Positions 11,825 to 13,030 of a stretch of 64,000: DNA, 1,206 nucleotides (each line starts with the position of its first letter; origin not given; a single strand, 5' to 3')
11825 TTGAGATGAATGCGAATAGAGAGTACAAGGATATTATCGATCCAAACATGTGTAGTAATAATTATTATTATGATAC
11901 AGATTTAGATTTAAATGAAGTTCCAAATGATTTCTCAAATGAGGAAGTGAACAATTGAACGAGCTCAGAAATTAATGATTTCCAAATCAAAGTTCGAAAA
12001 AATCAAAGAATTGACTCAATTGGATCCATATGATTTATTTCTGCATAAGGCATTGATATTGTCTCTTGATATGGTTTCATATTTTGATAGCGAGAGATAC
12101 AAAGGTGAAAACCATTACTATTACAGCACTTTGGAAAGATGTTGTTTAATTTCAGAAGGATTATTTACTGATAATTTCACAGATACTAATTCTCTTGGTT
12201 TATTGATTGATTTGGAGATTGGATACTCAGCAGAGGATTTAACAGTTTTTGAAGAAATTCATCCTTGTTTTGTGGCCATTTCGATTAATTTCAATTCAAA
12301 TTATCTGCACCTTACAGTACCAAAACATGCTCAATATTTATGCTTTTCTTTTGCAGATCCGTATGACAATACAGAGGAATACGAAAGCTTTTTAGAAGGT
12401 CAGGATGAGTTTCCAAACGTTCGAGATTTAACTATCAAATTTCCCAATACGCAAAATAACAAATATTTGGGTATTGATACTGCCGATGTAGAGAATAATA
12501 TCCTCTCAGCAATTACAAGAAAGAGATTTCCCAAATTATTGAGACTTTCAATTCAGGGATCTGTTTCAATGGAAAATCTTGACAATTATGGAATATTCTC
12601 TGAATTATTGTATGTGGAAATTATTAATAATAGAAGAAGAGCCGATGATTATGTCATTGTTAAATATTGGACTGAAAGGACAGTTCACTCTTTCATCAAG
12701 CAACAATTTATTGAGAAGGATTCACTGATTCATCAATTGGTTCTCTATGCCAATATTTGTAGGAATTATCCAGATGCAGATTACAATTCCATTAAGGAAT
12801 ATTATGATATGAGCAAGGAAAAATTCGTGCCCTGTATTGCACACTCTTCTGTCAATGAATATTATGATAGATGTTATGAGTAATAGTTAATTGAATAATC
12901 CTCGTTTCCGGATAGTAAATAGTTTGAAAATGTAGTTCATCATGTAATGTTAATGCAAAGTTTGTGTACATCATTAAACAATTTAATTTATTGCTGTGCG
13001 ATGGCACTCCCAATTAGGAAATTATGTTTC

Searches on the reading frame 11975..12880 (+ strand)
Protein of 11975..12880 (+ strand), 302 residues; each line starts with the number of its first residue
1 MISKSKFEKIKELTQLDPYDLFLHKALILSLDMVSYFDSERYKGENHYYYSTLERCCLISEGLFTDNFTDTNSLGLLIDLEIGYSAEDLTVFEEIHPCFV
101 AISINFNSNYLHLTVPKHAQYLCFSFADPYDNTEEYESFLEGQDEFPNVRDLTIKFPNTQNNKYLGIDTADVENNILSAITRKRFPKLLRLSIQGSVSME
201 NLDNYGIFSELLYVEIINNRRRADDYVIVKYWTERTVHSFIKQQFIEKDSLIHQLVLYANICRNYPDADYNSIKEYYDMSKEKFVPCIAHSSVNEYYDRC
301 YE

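Call 33: list_cluster_members(proteins=[window:11975-12880:+, window:13715-14845:-, window:16741-17691:+, window:19603-21711:+, window:24379-25305:-, window:32184-33584:-, window:36654-39185:+, window:42196-43653:+, window:53173-56490:+, window:59094-61955:-])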
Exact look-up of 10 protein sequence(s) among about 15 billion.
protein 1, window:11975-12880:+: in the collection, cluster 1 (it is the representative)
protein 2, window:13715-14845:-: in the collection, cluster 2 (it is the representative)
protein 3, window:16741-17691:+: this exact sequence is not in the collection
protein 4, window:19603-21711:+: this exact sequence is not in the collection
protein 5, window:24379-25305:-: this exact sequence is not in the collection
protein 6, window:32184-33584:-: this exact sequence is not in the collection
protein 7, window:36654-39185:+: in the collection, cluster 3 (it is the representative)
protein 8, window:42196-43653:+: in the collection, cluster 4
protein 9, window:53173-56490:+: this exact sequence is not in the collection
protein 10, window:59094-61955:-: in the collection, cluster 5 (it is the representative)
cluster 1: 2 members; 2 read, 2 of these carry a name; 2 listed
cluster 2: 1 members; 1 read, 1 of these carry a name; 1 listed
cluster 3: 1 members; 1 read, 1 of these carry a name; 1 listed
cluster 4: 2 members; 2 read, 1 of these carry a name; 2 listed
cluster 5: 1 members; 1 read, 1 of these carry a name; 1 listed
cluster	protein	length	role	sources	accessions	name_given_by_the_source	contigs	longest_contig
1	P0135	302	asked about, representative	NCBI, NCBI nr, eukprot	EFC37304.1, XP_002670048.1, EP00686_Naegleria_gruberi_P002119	predicted protein [Naegleria gruberi] | uncharacterized protein NAEGRDRAFT_74891 [Naegleria gruberi] | XP_002670048.1 predicted protein [Naegleria gruberi strain NEG-M]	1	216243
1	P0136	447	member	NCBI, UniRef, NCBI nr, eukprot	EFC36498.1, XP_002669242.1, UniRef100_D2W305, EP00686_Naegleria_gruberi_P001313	predicted protein [Naegleria gruberi] | Predicted protein n=2 Tax=Naegleria gruberi TaxID=5762 RepID=D2W305_NAEGR | uncharacterized protein NAEGRDRAFT_75775 [Naegleria gruberi]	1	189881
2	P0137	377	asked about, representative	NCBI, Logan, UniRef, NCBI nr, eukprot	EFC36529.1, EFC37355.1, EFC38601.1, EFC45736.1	hypothetical protein NAEGRDRAFT_55094 [Naegleria gruberi] | Actin n=4 Tax=Naegleria gruberi TaxID=5762 RepID=D2V154_NAEGR | uncharacterized protein NAEGRDRAFT_82840 [Naegleria gruberi]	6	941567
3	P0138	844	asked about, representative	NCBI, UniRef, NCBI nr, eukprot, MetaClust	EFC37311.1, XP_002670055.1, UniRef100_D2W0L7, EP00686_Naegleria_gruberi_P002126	predicted protein [Naegleria gruberi] | Predicted protein n=1 Tax=Naegleria gruberi TaxID=5762 RepID=D2W0L7_NAEGR | uncharacterized protein NAEGRDRAFT_74903 [Naegleria gruberi]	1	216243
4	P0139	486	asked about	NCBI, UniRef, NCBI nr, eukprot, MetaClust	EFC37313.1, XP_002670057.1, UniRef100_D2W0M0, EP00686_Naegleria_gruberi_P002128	hypothetical protein NAEGRDRAFT_74906 [Naegleria gruberi] | F-box domain-containing protein n=1 Tax=Naegleria gruberi TaxID=5762 RepID=D2W0M0_NAEGR | uncharacterized protein NAEGRDRAFT_74906 [Naegleria gruberi]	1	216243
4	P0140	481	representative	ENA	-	-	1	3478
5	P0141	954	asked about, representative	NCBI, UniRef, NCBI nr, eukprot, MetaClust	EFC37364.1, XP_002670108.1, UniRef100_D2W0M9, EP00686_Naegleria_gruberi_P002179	predicted protein [Naegleria gruberi] | Predicted protein n=1 Tax=Naegleria gruberi TaxID=5762 RepID=D2W0M9_NAEGR | uncharacterized protein NAEGRDRAFT_74916 [Naegleria gruberi]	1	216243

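Call 34: search_protein_families(library=pfam, proteins=[window:11975-12880:+], max_evalue=0.0001)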
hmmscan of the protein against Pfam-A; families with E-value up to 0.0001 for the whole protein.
window:11975-12880:+ (302 aa): 0 families
